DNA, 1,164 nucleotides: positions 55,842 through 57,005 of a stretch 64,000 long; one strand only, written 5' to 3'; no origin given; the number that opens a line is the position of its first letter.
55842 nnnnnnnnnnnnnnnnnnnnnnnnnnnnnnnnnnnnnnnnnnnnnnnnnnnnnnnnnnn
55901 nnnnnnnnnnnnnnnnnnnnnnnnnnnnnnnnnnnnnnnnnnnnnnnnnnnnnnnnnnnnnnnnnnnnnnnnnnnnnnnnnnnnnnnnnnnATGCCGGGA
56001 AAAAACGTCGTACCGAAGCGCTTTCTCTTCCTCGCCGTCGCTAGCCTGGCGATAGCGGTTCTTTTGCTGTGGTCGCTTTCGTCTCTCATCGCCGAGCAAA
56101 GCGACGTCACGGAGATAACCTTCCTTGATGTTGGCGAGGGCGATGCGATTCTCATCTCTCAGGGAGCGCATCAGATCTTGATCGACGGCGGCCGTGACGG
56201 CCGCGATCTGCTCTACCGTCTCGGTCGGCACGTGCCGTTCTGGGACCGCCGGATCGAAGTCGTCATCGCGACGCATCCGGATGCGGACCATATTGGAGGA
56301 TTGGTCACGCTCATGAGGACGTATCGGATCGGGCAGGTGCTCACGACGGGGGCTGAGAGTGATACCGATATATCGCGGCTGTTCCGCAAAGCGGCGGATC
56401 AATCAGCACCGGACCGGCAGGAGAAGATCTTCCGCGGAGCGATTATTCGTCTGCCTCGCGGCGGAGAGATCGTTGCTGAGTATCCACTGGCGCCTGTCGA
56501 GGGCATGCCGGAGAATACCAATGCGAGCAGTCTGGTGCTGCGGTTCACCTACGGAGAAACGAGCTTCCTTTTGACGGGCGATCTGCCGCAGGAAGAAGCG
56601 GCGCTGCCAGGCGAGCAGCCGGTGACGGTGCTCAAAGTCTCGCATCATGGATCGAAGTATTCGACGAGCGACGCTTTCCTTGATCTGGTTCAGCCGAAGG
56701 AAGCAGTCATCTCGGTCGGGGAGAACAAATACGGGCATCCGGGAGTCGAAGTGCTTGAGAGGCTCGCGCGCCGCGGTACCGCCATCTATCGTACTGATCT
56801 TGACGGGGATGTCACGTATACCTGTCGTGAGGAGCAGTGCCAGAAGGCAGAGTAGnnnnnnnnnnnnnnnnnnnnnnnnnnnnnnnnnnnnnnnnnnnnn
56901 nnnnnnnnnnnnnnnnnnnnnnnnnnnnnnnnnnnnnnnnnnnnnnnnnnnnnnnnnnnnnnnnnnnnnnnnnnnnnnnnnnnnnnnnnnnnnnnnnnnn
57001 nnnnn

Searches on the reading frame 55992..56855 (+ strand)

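Call 75: search_protein_families(library=pfam, proteins=[window:55992-56855:+])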
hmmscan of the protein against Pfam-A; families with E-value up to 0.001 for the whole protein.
window:55992-56855:+ (287 aa): 3 families
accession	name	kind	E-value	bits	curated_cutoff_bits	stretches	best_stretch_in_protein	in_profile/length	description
PF00753.33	Lactamase_B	-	1.8e-15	57.8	22.7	1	46-243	2-195/196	Metallo-beta-lactamase superfamily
PF25281.1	MBL_MAP1B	-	1.1e-05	25.1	37.6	1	47-113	28-90/279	MAP1B MBL-like domain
PF12706.13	Lactamase_B_2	-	1.3e-05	25.3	27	1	60-198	1-143/200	Beta-lactamase superfamily domain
